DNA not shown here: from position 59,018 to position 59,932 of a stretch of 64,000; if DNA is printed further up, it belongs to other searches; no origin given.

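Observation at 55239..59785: Lnt reads through, with no stop, into a TM-plus-exported domain that is duplicated as a stand-alone gene on the other side of the third GT-C paralog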

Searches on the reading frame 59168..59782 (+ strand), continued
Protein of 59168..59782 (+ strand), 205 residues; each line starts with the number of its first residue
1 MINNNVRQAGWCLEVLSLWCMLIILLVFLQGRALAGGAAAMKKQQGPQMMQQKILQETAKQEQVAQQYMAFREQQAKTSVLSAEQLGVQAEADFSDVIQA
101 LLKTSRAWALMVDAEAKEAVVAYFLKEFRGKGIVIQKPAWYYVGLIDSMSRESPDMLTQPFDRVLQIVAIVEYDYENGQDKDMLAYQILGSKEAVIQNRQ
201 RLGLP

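Call 49: search_solved_structures(query=A1, max_evalue=1)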
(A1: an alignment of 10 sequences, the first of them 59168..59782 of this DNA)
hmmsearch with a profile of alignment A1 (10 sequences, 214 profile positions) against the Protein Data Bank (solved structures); distinct sequences matched with E-value up to 1: 6.
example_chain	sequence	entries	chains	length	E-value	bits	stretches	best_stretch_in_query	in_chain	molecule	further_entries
8etq_A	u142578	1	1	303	0.0083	18.8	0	7-111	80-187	k-cTRP5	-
7wji_D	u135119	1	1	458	0.1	15.2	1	6-72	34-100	Transmembrane protein FAM155A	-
6xiw_B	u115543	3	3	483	0.11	15.1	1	6-72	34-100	Transmembrane protein FAM155A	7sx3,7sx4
7cm3_B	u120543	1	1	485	0.11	15.1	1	6-72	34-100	Transmembrane protein FAM155A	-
7bqc_A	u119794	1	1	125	0.29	13.8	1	52-119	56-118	NF4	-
7cu3_B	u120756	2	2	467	0.35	13.5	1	6-83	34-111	Transmembrane protein FAM155A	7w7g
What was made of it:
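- Tried and rejected: A profile search against PDB sequences gave only chance-level hits in the low-complexity part (call 49).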

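Call 62: find_homologous_proteins(query=L010:1972-3483:+, max_evalue=0.001)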
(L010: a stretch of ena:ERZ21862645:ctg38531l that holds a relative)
Query L010:1972-3483:+ (504 aa): 210 proteins with E <= 0.001 among 8000 candidates; the best 120 are listed.
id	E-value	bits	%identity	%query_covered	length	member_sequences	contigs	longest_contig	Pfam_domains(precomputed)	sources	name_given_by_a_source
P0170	0.0e+0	1157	100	100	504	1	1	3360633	PF20154.5,PF00795.28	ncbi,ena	-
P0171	1.1e-150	521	50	98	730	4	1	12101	PF20154.5,PF00795.28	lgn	-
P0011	5.3e-146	506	47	99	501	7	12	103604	PF20154.5,PF00795.28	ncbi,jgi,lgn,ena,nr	ncbi:MAG: apolipoprotein N-acyltransferase [Candidatus Omnitrophica bacterium]|nr:apolipoprotein N-a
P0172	1.7e-113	398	44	94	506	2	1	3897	PF20154.5,PF00795.28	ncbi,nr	ncbi:MAG: apolipoprotein N-acyltransferase [Candidatus Omnitrophica bacterium]|nr:apolipoprotein N-a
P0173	2.8e-105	371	38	96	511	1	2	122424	PF20154.5,PF00795.28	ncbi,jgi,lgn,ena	-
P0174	1.9e-103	365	40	100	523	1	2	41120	PF20154.5,PF00795.28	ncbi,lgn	-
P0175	6.5e-102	360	39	96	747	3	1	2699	PF20154.5,PF00795.28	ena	-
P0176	8.2e-100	353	41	98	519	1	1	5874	PF20154.5,PF00795.28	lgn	-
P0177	4.4e-98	347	39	98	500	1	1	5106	PF20154.5,PF00795.28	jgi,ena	-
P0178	1.1e-97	346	41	98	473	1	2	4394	PF20154.5,PF00795.28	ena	-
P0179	1.3e-95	339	50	66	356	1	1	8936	PF20154.5,PF00795.28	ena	-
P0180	7.4e-95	337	40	97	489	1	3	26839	PF20154.5,PF00795.28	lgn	-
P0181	3.8e-93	331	37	99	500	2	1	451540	PF20154.5,PF00795.28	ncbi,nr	ncbi:MAG: apolipoprotein N-acyltransferase [Candidatus Omnitrophica bacterium]|nr:apolipoprotein N-a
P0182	2.0e-89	319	35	95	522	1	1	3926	PF20154.5,PF00795.28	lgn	-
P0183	1.9e-85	306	34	99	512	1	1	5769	PF20154.5,PF00795.28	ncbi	-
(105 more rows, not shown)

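Call 64: find_encoding_contigs(protein=P0175, flank=3000, max_places=4)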
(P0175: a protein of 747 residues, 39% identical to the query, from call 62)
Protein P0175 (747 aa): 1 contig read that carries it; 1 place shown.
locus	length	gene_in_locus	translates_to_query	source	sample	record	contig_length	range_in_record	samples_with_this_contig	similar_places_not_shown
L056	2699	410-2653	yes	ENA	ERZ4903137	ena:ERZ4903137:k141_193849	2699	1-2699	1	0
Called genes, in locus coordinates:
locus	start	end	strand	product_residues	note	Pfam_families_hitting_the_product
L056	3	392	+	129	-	?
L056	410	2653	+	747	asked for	PF20154:LNT_N, PF00795:CN_hydrolase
